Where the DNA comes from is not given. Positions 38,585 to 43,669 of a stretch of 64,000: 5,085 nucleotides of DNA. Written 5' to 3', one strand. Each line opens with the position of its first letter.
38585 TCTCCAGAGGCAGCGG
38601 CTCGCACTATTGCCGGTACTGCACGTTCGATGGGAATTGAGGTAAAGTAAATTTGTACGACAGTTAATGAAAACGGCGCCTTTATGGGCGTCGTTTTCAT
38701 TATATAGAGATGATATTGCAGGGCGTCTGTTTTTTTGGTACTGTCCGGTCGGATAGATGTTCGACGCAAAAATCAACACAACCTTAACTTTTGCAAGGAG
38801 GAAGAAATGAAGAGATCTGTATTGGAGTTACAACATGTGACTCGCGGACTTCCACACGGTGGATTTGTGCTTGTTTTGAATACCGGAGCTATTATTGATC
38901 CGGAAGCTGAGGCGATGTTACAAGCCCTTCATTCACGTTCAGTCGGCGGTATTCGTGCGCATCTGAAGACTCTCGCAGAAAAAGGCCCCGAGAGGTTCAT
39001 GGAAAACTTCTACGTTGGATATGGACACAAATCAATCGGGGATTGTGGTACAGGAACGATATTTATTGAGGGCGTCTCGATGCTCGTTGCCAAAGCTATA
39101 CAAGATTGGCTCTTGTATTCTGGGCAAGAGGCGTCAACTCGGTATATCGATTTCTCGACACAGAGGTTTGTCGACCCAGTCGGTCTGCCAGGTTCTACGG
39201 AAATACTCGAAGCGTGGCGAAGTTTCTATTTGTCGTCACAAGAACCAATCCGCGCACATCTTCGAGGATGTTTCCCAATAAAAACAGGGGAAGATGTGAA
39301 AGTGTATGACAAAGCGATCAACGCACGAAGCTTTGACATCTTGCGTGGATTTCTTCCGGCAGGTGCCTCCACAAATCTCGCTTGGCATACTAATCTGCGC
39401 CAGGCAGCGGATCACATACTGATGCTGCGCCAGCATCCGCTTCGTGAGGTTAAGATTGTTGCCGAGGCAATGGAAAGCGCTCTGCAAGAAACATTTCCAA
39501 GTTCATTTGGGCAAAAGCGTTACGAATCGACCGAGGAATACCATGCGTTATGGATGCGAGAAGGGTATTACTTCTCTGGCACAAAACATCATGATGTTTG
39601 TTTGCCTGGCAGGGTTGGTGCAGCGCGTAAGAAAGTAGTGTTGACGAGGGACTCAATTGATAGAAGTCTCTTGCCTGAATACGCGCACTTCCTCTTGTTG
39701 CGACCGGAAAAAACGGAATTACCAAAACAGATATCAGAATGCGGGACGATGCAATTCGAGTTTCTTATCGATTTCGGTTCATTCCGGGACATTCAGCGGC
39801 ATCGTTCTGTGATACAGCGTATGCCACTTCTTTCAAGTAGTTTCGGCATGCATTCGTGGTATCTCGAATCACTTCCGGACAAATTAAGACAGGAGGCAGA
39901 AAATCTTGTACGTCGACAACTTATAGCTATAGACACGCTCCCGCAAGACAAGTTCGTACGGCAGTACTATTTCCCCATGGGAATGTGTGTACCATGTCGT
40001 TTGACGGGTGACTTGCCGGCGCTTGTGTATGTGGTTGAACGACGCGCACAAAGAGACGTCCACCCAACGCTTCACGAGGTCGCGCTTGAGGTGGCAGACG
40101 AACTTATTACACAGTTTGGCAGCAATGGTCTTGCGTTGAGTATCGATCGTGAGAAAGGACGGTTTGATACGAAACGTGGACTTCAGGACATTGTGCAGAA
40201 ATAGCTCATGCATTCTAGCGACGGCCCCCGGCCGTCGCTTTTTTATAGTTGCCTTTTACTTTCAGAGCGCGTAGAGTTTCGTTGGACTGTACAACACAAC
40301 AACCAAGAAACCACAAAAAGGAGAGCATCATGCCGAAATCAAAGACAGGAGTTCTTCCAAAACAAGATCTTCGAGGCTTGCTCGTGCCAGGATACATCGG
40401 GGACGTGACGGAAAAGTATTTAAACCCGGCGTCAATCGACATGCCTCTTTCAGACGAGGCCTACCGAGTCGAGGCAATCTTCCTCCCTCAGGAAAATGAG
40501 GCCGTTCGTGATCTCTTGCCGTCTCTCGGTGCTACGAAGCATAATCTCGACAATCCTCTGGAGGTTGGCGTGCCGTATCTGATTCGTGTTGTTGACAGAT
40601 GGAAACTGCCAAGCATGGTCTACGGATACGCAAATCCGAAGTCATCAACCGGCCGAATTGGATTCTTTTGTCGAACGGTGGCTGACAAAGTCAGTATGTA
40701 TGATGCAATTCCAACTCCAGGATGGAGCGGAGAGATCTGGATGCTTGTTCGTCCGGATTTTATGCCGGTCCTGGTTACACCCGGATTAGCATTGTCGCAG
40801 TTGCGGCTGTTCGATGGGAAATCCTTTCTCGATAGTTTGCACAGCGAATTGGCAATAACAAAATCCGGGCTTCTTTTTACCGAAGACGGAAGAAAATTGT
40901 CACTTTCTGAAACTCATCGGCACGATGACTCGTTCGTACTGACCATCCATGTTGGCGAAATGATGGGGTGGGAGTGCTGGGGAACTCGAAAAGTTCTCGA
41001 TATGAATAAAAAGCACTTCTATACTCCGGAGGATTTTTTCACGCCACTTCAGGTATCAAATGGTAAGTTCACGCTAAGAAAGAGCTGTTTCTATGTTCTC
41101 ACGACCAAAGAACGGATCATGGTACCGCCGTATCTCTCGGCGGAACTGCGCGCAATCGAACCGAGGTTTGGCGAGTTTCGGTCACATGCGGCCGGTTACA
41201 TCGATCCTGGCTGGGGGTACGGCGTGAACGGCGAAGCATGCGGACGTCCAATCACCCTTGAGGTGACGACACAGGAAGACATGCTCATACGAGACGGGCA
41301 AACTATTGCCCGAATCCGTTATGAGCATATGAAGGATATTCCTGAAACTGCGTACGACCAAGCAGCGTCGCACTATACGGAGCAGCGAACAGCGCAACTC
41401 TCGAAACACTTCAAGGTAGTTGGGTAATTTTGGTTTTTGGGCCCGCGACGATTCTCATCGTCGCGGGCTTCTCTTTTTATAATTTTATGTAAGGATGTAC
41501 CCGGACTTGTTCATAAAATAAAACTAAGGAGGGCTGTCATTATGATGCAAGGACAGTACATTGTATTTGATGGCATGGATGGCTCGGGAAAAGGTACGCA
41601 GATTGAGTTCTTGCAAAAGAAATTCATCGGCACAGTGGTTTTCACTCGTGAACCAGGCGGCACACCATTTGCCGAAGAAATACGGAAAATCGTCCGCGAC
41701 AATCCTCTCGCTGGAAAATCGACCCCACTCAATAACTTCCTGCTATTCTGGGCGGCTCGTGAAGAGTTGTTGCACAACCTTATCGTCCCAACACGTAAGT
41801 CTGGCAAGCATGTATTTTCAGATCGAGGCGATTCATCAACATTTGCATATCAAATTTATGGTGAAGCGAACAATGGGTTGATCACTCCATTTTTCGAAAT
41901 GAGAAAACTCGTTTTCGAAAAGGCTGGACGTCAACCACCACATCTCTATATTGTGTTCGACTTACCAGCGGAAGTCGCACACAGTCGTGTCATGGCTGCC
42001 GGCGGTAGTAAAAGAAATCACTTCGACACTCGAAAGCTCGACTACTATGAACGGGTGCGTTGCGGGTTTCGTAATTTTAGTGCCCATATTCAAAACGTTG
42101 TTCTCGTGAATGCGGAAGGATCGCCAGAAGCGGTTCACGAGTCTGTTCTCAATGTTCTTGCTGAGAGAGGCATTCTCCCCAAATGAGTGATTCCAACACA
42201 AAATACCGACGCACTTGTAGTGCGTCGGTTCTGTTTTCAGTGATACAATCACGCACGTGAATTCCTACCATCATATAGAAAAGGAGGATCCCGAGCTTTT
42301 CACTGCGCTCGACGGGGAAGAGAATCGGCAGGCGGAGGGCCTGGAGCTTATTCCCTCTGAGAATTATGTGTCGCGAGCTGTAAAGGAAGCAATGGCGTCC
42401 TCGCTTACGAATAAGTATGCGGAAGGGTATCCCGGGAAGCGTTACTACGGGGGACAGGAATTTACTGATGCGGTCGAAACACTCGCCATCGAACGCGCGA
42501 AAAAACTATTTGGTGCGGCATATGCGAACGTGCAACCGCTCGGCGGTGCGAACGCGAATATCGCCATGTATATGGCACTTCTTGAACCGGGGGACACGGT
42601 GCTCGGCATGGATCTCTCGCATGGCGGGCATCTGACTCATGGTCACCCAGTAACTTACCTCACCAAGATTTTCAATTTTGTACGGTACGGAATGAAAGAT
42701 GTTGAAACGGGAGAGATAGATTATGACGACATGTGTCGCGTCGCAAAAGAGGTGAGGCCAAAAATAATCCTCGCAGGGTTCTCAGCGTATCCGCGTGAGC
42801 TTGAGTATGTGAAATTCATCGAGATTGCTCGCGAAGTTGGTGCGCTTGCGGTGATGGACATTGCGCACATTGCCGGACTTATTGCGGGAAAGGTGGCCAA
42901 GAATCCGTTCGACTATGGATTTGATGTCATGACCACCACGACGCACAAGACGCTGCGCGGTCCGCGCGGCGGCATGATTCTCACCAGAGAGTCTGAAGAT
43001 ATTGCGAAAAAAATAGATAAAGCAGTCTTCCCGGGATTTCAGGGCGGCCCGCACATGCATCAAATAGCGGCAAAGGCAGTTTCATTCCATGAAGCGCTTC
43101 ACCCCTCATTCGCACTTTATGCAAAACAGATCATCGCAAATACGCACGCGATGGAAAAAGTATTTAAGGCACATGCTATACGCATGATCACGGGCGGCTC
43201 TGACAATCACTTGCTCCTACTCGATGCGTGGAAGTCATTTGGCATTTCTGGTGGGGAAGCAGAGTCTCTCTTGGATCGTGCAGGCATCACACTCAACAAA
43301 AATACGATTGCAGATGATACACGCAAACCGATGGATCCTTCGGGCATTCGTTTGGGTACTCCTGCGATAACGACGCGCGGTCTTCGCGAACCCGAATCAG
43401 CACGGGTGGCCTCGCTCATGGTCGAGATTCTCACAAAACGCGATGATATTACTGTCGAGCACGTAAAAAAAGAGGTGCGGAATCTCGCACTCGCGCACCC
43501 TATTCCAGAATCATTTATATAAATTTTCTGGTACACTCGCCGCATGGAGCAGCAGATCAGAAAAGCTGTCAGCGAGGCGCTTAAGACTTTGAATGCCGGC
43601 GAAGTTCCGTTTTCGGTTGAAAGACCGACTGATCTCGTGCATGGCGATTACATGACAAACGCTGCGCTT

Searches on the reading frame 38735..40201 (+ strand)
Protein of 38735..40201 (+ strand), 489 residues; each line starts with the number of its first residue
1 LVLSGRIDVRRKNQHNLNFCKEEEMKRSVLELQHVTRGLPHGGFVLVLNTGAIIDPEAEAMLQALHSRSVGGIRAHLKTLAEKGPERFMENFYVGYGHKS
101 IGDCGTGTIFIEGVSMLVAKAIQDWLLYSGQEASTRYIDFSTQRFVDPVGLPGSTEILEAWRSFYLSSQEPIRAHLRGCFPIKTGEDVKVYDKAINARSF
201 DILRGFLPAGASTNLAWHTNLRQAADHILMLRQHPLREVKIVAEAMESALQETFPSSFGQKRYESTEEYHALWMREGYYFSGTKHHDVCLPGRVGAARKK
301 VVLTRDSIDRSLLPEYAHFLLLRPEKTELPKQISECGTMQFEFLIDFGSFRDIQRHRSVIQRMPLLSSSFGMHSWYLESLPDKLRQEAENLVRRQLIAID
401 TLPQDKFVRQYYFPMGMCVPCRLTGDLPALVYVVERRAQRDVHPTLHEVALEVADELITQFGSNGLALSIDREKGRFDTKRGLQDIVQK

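Call 64: search_protein_families(library=pfam, proteins=[window:38735-40201:+], max_evalue=0.001)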
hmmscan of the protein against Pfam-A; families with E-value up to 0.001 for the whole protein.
window:38735-40201:+ (489 aa): 1 family
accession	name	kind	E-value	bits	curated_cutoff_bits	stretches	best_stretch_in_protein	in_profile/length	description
PF02511.20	Thy1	-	2.7e-15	57.1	24.8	1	75-256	29-191/191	Thymidylate synthase complementing protein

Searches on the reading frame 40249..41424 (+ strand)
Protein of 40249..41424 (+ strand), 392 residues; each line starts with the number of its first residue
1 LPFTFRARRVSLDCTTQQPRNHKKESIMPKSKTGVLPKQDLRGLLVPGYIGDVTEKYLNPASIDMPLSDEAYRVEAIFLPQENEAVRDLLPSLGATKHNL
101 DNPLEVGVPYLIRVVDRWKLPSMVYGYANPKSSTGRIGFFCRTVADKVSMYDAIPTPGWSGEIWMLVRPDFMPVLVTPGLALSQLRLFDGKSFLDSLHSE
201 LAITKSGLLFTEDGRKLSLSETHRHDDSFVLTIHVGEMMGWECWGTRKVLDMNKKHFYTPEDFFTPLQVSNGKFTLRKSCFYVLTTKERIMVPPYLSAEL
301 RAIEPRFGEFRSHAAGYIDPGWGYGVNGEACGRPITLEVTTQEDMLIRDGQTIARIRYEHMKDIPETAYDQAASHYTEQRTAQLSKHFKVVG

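Call 64: search_protein_families(library=pfam, proteins=[window:40249-41424:+], max_evalue=0.001)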
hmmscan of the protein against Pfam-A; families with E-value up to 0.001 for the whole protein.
window:40249-41424:+ (392 aa): 3 families
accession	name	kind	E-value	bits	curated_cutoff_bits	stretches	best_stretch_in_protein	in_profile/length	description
PF22769.1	DCD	-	1.4e-36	126.4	27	2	50-189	18-152/153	dCTP deaminase-like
PF06559.16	DCD_N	-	1.5e-35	122.9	21.4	1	33-190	2-163/164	2'-deoxycytidine 5'-triphosphate deaminase (DCD) N-terminal domain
PF22569.1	DCD_C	-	1e-34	120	22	1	231-388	29-192/192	2'-deoxycytidine 5'-triphosphate deaminase (DCD), C-terminal domain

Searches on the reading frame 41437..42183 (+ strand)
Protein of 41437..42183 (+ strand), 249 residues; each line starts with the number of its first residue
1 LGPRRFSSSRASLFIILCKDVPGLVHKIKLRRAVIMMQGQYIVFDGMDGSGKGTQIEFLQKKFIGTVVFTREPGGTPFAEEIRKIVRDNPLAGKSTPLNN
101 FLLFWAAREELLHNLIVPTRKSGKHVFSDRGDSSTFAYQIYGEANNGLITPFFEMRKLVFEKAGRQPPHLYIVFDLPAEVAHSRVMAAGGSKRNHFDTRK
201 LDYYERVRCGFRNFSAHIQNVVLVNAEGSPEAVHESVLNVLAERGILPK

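Call 64: search_protein_families(library=pfam, proteins=[window:41437-42183:+], max_evalue=0.001)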
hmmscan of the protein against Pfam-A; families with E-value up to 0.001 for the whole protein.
window:41437-42183:+ (249 aa): 1 family
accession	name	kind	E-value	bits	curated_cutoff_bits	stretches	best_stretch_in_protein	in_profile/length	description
PF02223.23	Thymidylate_kin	-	1.4e-28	100.3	27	1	44-237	1-185/185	Thymidylate kinase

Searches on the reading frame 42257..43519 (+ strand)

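Call 93: search_protein_families(library=pfam, proteins=[window:42257-43519:+], max_evalue=0.00001)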
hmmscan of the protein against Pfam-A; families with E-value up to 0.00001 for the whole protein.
window:42257-43519:+ (421 aa): 2 families
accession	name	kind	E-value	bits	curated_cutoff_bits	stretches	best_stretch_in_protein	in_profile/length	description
PF00464.25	SHMT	-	3.4e-147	490.7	27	1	7-387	1-398/399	Serine hydroxymethyltransferase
PF00155.27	Aminotran_1_2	-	8.3e-08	32.2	19.7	1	40-322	20-307/361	Aminotransferase class I and II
